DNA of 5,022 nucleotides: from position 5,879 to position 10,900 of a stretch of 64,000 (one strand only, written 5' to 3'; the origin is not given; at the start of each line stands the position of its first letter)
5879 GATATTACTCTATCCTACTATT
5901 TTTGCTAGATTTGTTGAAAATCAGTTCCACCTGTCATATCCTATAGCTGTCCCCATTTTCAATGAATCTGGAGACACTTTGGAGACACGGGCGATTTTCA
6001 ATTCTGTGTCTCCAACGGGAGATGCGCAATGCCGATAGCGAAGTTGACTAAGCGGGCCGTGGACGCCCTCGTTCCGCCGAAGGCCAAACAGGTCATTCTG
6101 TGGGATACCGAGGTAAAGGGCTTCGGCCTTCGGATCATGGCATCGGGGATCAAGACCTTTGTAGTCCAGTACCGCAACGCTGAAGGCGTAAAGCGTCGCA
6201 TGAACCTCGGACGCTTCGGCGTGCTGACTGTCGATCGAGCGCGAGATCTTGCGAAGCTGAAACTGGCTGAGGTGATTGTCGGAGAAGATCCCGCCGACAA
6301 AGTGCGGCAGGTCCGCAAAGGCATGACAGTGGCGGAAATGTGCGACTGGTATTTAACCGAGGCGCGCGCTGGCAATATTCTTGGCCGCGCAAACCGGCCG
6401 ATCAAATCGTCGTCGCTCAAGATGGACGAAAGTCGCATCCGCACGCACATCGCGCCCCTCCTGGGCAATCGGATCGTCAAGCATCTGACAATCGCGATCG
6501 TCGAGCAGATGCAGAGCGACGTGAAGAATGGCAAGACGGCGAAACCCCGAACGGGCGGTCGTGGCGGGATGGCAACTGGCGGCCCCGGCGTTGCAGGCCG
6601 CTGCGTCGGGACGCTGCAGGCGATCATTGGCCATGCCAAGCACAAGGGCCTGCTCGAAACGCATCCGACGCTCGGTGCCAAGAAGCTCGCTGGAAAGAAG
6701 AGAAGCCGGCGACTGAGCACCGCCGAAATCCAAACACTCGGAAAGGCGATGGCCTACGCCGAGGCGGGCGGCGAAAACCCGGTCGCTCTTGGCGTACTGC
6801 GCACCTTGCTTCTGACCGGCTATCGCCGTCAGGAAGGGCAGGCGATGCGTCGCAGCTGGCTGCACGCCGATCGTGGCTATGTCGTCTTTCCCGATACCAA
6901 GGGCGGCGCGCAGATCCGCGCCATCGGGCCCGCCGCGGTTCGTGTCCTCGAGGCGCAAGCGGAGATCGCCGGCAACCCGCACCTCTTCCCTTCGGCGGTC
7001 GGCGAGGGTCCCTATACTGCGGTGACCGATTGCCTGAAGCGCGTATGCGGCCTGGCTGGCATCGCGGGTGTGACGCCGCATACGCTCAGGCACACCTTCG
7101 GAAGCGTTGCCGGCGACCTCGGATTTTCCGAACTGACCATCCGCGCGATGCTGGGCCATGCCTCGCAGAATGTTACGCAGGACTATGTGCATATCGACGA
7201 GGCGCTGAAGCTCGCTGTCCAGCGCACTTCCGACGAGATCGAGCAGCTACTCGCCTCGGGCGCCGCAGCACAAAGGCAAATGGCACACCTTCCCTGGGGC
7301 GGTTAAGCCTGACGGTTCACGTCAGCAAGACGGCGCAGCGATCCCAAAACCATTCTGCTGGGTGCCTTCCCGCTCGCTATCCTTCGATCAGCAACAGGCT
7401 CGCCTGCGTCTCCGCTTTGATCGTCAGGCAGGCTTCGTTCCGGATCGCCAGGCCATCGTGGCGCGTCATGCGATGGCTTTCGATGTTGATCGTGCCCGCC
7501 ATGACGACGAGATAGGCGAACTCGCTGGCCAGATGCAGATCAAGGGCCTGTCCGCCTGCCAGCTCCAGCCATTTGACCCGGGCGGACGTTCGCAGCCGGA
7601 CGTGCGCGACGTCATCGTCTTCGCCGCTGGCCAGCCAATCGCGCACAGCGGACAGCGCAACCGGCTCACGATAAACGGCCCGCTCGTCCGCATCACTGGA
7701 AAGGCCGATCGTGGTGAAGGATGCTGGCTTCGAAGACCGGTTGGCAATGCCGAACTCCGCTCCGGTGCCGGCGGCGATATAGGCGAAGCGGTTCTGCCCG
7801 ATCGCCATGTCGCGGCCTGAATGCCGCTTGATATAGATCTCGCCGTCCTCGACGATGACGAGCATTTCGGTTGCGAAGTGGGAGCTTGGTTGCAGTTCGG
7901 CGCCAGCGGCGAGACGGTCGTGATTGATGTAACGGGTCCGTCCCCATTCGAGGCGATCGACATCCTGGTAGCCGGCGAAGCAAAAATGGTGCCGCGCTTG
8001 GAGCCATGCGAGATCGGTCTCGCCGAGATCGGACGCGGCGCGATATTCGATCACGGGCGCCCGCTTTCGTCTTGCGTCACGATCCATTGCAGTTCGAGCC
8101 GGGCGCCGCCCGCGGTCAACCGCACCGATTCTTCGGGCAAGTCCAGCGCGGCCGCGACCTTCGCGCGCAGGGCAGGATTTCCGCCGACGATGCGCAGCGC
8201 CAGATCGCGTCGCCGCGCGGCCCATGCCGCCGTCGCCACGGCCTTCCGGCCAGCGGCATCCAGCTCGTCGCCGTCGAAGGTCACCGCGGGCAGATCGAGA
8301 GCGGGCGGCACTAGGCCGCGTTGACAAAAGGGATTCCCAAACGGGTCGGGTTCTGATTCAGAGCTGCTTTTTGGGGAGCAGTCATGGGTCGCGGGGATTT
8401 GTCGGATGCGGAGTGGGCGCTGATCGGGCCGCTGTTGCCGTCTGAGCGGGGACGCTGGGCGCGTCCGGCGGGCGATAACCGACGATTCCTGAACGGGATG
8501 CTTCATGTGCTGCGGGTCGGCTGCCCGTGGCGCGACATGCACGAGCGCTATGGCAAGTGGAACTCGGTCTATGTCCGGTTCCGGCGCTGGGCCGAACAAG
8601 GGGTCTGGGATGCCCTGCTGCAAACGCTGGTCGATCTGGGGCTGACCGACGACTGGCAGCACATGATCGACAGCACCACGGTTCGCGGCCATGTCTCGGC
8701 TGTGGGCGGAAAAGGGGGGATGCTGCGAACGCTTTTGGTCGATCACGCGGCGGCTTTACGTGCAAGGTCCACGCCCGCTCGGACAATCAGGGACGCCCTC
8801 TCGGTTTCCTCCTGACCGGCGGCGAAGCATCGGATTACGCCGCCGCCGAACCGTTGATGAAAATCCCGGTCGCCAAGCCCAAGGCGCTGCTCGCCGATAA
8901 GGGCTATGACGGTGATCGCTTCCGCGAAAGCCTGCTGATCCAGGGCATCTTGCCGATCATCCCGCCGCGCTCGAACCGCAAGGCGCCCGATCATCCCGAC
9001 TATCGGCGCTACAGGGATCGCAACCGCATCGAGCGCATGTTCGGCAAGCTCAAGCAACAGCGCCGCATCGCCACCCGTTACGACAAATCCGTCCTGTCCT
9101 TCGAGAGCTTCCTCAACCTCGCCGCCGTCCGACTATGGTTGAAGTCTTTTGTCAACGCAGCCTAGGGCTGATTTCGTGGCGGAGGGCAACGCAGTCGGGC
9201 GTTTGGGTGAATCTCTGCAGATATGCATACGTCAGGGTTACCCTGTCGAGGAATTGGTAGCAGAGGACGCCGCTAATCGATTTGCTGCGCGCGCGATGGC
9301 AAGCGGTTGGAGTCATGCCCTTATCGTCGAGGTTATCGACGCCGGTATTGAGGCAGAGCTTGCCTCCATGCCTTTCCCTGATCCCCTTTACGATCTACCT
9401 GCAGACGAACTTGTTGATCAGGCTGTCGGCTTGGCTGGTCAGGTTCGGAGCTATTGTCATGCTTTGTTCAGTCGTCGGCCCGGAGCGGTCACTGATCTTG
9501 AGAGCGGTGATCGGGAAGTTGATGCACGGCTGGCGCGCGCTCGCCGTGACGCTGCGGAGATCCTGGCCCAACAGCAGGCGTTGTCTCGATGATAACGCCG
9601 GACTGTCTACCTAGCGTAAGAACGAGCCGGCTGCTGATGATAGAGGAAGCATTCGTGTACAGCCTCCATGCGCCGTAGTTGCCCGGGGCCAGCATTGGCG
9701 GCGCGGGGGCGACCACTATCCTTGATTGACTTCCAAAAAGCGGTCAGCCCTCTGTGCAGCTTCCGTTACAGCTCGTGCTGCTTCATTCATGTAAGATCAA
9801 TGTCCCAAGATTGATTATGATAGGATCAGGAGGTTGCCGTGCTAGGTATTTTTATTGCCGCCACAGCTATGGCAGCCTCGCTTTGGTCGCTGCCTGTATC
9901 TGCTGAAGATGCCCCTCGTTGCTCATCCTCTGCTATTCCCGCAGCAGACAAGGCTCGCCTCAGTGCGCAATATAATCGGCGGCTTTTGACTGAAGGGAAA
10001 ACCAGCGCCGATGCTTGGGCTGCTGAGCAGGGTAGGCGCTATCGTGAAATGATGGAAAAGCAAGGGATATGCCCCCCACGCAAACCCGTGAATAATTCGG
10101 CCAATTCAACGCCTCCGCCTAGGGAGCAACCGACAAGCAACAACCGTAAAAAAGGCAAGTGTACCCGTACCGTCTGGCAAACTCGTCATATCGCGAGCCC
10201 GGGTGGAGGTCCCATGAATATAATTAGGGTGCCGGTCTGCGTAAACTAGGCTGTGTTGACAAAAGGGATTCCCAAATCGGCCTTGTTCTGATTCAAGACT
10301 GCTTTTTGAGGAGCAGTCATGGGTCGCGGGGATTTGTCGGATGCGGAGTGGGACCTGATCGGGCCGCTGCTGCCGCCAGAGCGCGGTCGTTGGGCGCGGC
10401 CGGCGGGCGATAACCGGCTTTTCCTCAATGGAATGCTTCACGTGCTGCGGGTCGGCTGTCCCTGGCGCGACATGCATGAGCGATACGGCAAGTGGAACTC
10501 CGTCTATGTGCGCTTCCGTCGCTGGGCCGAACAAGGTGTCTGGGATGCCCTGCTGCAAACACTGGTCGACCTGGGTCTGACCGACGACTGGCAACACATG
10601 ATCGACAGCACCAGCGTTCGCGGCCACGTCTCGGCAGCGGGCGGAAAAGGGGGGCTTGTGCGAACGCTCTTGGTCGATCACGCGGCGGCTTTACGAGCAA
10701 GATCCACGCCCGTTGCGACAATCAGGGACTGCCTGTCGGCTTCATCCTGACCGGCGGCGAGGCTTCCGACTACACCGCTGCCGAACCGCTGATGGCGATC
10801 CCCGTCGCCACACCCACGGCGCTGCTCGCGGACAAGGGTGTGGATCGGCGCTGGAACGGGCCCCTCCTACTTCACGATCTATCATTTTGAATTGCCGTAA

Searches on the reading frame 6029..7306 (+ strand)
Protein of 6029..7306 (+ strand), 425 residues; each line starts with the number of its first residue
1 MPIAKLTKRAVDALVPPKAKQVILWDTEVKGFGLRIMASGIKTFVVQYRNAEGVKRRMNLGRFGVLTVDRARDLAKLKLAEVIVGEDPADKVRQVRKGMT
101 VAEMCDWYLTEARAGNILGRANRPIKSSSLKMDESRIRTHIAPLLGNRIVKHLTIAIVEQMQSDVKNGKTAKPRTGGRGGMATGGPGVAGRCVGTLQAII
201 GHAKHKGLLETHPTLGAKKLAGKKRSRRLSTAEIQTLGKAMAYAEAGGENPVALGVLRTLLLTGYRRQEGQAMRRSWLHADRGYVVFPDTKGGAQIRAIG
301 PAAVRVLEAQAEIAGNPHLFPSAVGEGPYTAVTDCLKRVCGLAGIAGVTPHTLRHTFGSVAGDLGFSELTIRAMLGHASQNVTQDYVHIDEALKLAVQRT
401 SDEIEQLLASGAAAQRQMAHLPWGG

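Call 39: search_protein_families(library=pfam, proteins=[window:6029-7306:+], max_evalue=0.00001)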
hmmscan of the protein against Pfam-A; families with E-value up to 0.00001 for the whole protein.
window:6029-7306:+ (425 aa): 2 families
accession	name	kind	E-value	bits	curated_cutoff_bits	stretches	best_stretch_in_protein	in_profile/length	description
PF13356.12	Arm-DNA-bind_3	-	1.8e-14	54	27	1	6-94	1-82/83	Arm DNA-binding domain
PF00589.27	Phage_integrase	-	3e-12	47.1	27.1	1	228-391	2-170/172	Phage integrase family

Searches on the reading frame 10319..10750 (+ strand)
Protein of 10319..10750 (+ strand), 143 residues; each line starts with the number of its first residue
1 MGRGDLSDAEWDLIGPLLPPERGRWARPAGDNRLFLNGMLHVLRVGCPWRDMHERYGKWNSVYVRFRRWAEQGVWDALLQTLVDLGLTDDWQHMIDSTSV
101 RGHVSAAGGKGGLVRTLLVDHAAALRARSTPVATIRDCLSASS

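Call 39: search_protein_families(library=pfam, proteins=[window:10319-10750:+], max_evalue=0.00001)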
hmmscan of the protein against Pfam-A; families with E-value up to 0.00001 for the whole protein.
window:10319-10750:+ (143 aa): 1 family
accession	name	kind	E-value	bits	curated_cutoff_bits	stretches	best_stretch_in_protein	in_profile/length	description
PF13340.11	DUF4096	-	4e-27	94.7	34.3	1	6-78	1-75/76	Putative transposase of IS4/5 family (DUF4096)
